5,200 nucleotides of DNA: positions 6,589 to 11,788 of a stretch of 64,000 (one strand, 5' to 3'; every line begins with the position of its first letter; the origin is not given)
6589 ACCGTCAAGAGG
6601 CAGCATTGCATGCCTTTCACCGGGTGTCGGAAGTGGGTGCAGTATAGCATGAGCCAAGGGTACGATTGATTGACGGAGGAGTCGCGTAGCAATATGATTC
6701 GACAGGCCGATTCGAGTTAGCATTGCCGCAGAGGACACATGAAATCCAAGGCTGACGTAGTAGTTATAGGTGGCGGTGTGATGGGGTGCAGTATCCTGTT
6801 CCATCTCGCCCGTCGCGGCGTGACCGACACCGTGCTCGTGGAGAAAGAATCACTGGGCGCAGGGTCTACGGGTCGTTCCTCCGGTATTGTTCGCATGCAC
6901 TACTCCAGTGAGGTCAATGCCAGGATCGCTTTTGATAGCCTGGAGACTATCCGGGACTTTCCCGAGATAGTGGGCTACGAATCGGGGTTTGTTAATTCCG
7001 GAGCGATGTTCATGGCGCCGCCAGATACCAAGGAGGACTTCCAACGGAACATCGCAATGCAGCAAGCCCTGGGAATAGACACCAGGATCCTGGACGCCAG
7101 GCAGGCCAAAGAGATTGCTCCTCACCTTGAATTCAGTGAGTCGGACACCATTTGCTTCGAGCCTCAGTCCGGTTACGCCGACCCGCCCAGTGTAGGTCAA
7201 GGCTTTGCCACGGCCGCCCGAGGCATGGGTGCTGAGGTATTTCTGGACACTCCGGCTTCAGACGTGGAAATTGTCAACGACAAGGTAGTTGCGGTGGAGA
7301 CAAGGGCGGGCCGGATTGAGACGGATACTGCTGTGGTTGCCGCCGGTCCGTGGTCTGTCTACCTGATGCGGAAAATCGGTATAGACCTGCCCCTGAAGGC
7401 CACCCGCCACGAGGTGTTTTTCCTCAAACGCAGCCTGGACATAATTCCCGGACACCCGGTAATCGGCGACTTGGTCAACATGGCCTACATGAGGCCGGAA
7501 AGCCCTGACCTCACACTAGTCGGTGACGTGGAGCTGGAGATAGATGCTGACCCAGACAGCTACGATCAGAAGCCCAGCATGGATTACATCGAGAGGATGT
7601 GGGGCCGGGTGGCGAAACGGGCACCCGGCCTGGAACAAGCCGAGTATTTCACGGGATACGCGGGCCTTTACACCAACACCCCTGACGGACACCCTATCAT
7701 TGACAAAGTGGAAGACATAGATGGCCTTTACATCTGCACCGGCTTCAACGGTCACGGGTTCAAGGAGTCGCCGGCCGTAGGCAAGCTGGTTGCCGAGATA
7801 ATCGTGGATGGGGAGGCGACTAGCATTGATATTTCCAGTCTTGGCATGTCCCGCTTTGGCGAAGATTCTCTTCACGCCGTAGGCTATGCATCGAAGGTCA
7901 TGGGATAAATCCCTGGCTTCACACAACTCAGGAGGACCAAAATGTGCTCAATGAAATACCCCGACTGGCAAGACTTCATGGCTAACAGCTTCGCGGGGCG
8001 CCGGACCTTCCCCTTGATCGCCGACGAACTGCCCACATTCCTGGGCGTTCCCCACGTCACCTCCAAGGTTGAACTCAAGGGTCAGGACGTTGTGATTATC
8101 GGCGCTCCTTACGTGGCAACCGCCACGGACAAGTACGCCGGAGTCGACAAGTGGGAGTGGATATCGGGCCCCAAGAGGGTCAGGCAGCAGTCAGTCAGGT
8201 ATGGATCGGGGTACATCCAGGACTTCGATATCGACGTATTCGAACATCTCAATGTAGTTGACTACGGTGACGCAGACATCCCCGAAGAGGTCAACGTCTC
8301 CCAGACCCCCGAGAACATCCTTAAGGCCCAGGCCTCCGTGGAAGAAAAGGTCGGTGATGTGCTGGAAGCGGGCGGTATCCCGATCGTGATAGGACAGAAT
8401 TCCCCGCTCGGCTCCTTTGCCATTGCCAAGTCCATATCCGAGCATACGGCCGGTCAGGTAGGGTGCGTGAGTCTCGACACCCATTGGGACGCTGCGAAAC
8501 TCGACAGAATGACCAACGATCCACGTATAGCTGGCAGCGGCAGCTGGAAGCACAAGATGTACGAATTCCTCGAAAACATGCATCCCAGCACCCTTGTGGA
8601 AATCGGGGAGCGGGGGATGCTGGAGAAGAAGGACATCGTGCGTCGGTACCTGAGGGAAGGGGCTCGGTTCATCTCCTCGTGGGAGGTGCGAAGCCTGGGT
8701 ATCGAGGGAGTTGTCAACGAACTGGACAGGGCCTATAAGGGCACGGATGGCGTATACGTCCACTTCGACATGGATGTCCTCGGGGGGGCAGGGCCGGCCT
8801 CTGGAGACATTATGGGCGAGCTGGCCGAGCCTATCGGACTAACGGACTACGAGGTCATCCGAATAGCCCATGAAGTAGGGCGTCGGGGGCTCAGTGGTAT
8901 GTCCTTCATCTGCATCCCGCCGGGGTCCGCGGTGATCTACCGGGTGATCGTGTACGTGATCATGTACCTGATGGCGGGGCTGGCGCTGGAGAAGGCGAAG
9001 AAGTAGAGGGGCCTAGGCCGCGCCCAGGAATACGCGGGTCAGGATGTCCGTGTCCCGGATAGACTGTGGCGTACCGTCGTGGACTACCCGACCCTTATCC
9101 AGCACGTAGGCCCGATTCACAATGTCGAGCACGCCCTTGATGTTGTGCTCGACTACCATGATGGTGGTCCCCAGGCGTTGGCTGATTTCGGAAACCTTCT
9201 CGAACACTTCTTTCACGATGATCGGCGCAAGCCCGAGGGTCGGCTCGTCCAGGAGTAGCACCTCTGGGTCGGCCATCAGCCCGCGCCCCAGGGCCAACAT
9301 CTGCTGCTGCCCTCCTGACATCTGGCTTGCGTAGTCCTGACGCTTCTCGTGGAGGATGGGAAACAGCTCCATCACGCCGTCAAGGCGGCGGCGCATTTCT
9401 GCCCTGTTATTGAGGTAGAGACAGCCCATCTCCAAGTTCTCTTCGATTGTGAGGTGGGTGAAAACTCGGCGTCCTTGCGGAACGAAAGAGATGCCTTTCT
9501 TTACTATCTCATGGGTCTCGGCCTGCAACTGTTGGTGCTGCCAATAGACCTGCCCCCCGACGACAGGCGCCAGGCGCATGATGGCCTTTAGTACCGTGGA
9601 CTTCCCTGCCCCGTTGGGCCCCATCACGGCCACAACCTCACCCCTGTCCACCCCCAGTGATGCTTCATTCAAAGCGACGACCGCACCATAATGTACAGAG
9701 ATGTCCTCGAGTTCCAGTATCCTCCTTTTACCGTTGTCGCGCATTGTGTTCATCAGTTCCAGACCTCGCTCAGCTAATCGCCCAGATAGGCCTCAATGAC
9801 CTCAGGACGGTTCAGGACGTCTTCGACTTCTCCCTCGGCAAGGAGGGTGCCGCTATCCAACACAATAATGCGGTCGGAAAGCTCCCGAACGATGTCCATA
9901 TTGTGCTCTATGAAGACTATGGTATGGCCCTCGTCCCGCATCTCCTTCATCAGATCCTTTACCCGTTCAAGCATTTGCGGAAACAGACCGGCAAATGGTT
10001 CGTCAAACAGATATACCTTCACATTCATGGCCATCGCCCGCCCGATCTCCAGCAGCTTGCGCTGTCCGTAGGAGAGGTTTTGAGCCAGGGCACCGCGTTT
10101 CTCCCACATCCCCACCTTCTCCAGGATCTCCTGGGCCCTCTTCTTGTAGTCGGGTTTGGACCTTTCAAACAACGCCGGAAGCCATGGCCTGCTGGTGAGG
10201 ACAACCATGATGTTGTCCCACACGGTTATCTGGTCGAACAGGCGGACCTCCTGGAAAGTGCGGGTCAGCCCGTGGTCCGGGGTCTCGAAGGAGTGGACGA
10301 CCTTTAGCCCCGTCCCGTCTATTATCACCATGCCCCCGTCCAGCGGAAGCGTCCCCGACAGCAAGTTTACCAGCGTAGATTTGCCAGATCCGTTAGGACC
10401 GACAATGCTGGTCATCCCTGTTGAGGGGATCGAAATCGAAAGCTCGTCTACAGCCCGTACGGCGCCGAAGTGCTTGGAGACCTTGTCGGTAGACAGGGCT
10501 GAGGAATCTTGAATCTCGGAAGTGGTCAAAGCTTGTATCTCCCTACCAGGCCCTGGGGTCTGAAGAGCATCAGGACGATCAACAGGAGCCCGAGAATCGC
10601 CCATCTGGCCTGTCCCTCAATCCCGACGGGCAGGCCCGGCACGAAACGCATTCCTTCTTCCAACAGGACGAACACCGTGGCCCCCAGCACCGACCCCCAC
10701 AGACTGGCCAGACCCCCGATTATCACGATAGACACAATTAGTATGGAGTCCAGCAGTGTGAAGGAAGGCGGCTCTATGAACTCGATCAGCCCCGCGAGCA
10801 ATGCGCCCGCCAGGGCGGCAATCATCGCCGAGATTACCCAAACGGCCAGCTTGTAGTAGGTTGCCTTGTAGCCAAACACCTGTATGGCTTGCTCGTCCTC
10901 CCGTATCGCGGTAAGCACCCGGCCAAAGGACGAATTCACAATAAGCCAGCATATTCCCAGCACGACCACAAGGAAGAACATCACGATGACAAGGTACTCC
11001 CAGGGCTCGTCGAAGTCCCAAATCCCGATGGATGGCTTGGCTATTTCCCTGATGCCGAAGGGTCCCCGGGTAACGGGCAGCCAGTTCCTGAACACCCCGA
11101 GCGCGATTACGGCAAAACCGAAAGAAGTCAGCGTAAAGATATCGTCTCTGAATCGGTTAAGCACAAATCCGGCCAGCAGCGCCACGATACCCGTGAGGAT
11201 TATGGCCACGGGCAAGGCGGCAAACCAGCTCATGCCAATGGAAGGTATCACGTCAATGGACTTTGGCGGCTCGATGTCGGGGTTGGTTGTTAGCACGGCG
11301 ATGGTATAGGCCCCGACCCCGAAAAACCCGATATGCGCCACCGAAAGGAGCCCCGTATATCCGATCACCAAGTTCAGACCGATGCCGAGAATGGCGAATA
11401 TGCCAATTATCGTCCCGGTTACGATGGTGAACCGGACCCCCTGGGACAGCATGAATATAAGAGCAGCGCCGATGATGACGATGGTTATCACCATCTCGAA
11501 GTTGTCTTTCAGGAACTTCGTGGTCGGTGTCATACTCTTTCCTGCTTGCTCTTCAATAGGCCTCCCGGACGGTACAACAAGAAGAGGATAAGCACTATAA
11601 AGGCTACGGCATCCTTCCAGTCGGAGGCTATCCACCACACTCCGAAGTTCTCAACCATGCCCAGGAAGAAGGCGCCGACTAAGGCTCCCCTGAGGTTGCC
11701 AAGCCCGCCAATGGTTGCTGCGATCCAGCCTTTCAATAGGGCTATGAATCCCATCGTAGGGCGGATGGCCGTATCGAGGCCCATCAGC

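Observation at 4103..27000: Twenty-three-kb catabolic supercluster suggestive of guanidino-, amide- or polyamine-type substrate degradation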

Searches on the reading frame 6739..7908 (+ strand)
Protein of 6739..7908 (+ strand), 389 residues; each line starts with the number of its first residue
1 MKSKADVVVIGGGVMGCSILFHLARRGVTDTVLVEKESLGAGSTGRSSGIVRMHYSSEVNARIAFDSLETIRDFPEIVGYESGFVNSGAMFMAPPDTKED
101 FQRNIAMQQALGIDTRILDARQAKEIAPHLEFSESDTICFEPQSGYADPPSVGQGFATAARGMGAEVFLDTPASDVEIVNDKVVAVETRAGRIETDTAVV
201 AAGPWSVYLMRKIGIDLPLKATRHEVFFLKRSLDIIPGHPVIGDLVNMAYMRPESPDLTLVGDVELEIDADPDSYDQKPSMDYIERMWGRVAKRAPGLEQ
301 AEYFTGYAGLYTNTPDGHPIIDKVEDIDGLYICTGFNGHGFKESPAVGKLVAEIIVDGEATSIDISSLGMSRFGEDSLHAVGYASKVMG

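Call 3: search_protein_families(library=pfam, proteins=[window:6739-7908:+])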
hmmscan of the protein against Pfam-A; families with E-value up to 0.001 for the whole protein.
window:6739-7908:+ (389 aa): 2 families
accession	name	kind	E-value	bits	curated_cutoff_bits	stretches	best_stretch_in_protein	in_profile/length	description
PF01266.30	DAO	-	3e-69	234.7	27.9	1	6-353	1-352/353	FAD dependent oxidoreductase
PF00890.30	FAD_binding_2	-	0.00015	21.5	20.4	1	6-57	1-51/414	FAD binding domain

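Call 5: search_protein_families(library=ncbifam, proteins=[window:6739-7908:+], max_evalue=0.00001)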
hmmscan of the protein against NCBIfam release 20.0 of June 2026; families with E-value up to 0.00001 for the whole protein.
window:6739-7908:+ (389 aa): 17 families
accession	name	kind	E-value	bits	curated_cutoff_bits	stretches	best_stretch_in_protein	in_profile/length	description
NF008425.0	PRK11259.1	equivalog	7.6e-44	150.2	257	1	2-374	2-376/377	N-methyl-L-tryptophan oxidase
TIGR01377.1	soxA_mon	subfamily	2.2e-42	145.2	479.65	1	6-375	2-377/381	amino oxidase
TIGR01373.1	soxB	subfamily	3.1e-38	131.7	529.45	1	2-373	28-399/407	sarcosine oxidase subunit beta family protein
TIGR02352.1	thiamin_ThiO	equivalog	3.9e-31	108.4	250.8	1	7-358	1-350/351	glycine oxidase ThiO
NF001933.0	PRK00711.1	subfamily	3.1e-23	82.5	383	1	69-376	117-419/429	D-amino acid dehydrogenase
NF050086.1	pipecolate_AmaA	exception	2.6e-18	65.9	600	1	2-52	23-72/425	L-pipecolate oxidase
TIGR03377.1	glycerol3P_GlpA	equivalog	2.7e-16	59.2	552.8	1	6-309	1-302/530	anaerobic glycerol-3-phosphate dehydrogenase subunit GlpA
NF002480.1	PRK01747.1-1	equivalog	1.9e-15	56.4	540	1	4-355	248-617/645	bifunctional tRNA (5-methylaminomethyl-2-thiouridine)(34)-methyltransferase MnmC2/FAD-dependent 5-carboxymethylaminomethyl-2-thiouridine(34)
TIGR03197.1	MnmC_Cterm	equivalog_domain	7.4e-14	51.6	174.2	1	6-232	1-227/400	FAD-dependent 5-carboxymethylaminomethyl-2-thiouridine(34) oxidoreductase MnmC1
NF040813.1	pro_dh_Thprot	equivalog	2e-12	46.9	600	1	177-357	195-350/362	D-proline dehydrogenase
NF008313.0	PRK11101.1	equivalog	3.5e-12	45.7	425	1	3-203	7-210/548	anaerobic glycerol-3-phosphate dehydrogenase subunit A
NF008726.1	PRK11728.1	equivalog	5.9e-12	45.1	299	1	6-216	2-212/389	L-2-hydroxyglutarate oxidase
TIGR03364.1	HpnW_proposed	hypoth_equivalog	8.9e-11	41.5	285.1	1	6-218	2-209/365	TIGR03364 family FAD-dependent oxidoreductase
TIGR03329.1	Phn_aa_oxid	hypoth_equivalog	1.8e-10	40.2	632.8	1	3-211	23-242/460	putative aminophosphonate oxidoreductase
NF033460.1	glycerol3P_ox_II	equivalog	1.7e-07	30.7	460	0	5-55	2-52/361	type 2 glycerol-3-phosphate oxidase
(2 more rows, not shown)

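Call 21: search_solved_structures(query=window:6739-7908:+, max_evalue=1e-8)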
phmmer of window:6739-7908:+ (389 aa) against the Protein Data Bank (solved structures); distinct sequences matched with E-value up to 1e-8: 34.
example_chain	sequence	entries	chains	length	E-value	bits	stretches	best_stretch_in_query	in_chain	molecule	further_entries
1y56_B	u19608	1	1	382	4.4e-52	180.7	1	3-366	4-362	sarcosine oxidase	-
4pab_A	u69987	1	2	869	1.7e-31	113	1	2-375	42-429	Dimethylglycine dehydrogenase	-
4p9s_A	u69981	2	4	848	2.4e-31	112.5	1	2-375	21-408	Dimethylglycine dehydrogenase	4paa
5l46_A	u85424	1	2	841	1e-30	110.4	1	2-375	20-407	Dimethylglycine dehydrogenase, mitochondrial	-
4ysh_A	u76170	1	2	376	1e-29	107.1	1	3-372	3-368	Glycine oxidase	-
7cyx_A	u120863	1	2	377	1.1e-28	103.7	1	3-362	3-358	Glycine oxidase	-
3ada_B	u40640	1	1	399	1.4e-27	100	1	3-364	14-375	SARCOSINE OXIDASE BETA SUBUNIT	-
1vrq_B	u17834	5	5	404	1.5e-27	100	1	3-364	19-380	Sarcosine oxidase beta subunit | Subunit beta of sarcosine oxidase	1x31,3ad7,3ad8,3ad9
2gag_B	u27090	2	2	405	6.9e-27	97.8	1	3-364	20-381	heterotetrameric sarcosine oxidase beta-subunit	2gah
1zov_A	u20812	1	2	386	2.3e-24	89.5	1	5-372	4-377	Monomeric sarcosine oxidase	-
3bhf_A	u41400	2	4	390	7.8e-24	87.7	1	3-372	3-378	Monomeric sarcosine oxidase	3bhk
3m0o_A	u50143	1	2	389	8.9e-24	87.6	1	5-372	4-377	Monomeric sarcosine oxidase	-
1l9c_A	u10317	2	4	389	1.2e-23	87.1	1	5-372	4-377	Monomeric Sarcosine Oxidase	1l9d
9u3b_A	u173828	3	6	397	1.2e-23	87.1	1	5-372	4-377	Monomeric sarcosine oxidase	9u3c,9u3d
1el5_A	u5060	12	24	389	1.3e-23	87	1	5-372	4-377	SARCOSINE OXIDASE | SARCOSINE OXIDE | Monomeric sarcosine oxidase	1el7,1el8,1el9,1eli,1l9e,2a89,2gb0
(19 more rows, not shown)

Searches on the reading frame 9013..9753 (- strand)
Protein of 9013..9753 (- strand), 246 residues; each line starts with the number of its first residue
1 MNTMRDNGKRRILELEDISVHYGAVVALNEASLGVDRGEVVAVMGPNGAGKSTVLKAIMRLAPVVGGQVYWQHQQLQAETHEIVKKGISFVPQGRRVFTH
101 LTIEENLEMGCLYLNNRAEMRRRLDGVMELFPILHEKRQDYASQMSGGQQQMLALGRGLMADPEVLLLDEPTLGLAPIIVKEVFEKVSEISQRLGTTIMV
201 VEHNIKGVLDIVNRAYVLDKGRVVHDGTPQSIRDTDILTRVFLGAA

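Call 3: search_protein_families(library=pfam, proteins=[window:9013-9753:-])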
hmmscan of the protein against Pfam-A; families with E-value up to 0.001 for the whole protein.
window:9013-9753:- (246 aa): 6 families
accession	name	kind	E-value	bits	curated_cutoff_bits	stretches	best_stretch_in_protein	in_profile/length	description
PF00005.33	ABC_tran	-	3e-34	119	25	1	28-172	1-136/137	ABC transporter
PF13304.12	AAA_21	-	4.1e-11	43.9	27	1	41-104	2-79/304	AAA domain, putative AbiEii toxin, Type IV TA system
PF25199.1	nSTAND_NTPase5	-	7.2e-05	23.1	34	1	34-81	37-85/145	Novel STAND NTPase 5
PF02463.25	SMC_N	-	0.00015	21.7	40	0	39-59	25-45/220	RecF/RecN/SMC N terminal domain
PF13555.12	AAA_29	-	0.00016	21.8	27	1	34-61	18-45/61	P-loop containing region of AAA domain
PF13401.12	AAA_22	-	0.00048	20.9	27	1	39-192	6-109/130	AAA domain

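Call 35: search_protein_families(library=ncbifam, proteins=[window:9013-9753:-], max_evalue=0.00001)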
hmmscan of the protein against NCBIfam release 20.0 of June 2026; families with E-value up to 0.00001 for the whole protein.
window:9013-9753:- (246 aa): 186 families (the best 25 are shown)
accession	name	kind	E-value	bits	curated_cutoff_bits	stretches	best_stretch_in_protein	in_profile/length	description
TIGR03410.1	urea_trans_UrtE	equivalog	1.5e-64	217.6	285.8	1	13-238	1-225/230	urea ABC transporter ATP-binding subunit UrtE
NF008626.0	PRK11614.1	equivalog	1.1e-63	214.9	441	1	11-244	4-236/237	high-affinity branched-chain amino acid ABC transporter ATP-binding protein LivF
TIGR04406.1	LPS_export_lptB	equivalog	5.7e-45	153.5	240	1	13-245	2-235/239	LPS export ABC transporter ATP-binding protein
TIGR01188.1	drrA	subfamily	1.4e-43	149.4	312.45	1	21-234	2-213/302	daunorubicin resistance ABC transporter, ATP-binding protein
TIGR03265.1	PhnT2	equivalog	3.8e-42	144.8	457.7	1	11-233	3-223/353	putative 2-aminoethylphosphonate ABC transporter ATP-binding protein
TIGR03411.1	urea_trans_UrtD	equivalog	1.3e-40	139.6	304.1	1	12-244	2-241/242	urea ABC transporter ATP-binding protein UrtD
TIGR00968.1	3a0106s01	subfamily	7.9e-40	136.8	342.75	1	14-236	2-222/237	sulfate ABC transporter ATP-binding protein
NF008449.1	PRK11300.1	equivalog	1.5e-38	132.5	362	1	10-245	3-254/255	high-affinity branched-chain amino acid ABC transporter ATP-binding protein LivG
TIGR03375.1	type_I_sec_LssB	subfamily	3.9e-38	131.2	693.1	1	13-232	466-688/696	type I secretion system permease/ATPase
TIGR01186.1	proV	subfamily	1.1e-37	130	326.6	1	23-232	4-217/363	betaine/proline/choline family ABC transporter ATP-binding protein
NF007027.0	PRK09493.1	equivalog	2e-37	128.8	379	1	13-235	2-226/240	glutamine ABC transporter ATP-binding protein GlnQ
TIGR03258.1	PhnT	equivalog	2.8e-36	125.3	499.15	1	14-245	10-242/359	2-aminoethylphosphonate ABC transport system ATP-binding subunit PhnT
TIGR02315.1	ABC_phnC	equivalog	4.4e-36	124.5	266.1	1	12-237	1-238/243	phosphonate ABC transporter ATP-binding protein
TIGR00972.1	3a0107s01c2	equivalog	5.6e-36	124.1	343.2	1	13-232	2-230/248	phosphate ABC transporter ATP-binding protein PstB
NF008144.0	PRK10895.1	equivalog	3.8e-35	121.5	381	1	16-244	7-236/241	LPS export ABC transporter ATP-binding protein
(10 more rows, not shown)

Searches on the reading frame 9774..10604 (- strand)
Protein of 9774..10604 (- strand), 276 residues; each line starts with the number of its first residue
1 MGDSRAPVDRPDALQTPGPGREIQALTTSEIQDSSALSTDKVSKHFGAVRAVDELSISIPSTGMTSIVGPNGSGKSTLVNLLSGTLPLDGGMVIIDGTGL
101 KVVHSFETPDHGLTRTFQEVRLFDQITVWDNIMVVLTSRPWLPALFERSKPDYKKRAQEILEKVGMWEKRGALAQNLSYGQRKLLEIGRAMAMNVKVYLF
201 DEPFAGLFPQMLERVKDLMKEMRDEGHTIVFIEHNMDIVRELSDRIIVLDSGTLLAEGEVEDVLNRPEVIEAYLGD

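Call 3: search_protein_families(library=pfam, proteins=[window:9774-10604:-])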
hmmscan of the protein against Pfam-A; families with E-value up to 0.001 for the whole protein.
window:9774-10604:- (276 aa): 7 families
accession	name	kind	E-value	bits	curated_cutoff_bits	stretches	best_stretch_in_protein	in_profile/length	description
PF00005.33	ABC_tran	-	4e-27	95.9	25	1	53-205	2-137/137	ABC transporter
PF13304.12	AAA_21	-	1.1e-09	39.2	27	0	172-232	233-296/304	AAA domain, putative AbiEii toxin, Type IV TA system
PF12399.14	BCA_ABC_TP_C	-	8.7e-07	28.8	25.5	1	254-276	2-24/27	Branched-chain amino acid ATP-binding cassette transporter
PF02463.25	SMC_N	-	1.1e-06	28.7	40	0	61-80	23-42/220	RecF/RecN/SMC N terminal domain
PF13476.12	AAA_23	-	8.1e-06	27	27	1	50-83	8-40/201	AAA domain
PF13175.12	AAA_15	-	1.9e-05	24.9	32.1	0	52-82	14-43/374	AAA ATPase domain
PF13555.12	AAA_29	-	2.1e-05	24.6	27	1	56-79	16-39/61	P-loop containing region of AAA domain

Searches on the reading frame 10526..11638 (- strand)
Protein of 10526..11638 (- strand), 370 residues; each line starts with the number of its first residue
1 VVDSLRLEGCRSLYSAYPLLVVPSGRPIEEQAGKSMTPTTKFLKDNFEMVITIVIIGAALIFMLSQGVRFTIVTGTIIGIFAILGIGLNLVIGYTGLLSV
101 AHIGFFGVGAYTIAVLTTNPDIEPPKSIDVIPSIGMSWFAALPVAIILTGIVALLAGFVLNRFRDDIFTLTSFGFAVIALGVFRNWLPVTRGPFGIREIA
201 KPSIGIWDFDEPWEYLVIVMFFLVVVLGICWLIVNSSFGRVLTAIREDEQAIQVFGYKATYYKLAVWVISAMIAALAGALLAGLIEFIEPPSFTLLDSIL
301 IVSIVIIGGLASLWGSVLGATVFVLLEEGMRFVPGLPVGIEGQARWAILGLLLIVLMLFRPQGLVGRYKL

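Call 3: search_protein_families(library=pfam, proteins=[window:10526-11638:-])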
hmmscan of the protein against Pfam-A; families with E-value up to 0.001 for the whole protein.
window:10526-11638:- (370 aa): 1 family
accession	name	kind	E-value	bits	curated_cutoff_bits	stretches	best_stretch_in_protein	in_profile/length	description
PF02653.21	BPD_transp_2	-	1.5e-41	142.8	26.8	1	77-356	8-268/269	Branched-chain amino acid transport system / permease component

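Call 35: search_protein_families(library=ncbifam, proteins=[window:10526-11638:-], max_evalue=0.00001)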
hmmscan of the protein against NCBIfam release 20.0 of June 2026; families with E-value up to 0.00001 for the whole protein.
window:10526-11638:- (370 aa): 5 families
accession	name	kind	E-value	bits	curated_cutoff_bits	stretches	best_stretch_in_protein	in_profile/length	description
NF008450.0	PRK11301.1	subfamily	1.4e-41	143.3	366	2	215-365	265-406/418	high-affinity branched-chain amino acid ABC transporter permease LivM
TIGR03408.1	urea_trans_UrtC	equivalog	7.8e-33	114.5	296.2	1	80-366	17-312/313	urea ABC transporter permease subunit UrtC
TIGR03727.1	urea_t_UrtC_arc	equivalog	5.6e-27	94.6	575.55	1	51-366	32-339/369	urea ABC transporter, permease protein UrtC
TIGR03409.1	urea_trans_UrtB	equivalog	1.4e-17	64.3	250.3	1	77-365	10-286/291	urea ABC transporter permease subunit UrtB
NF040906.3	GguB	equivalog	1.6e-07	30.9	450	1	218-356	227-365/375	multiple monosaccharide ABC transporter permease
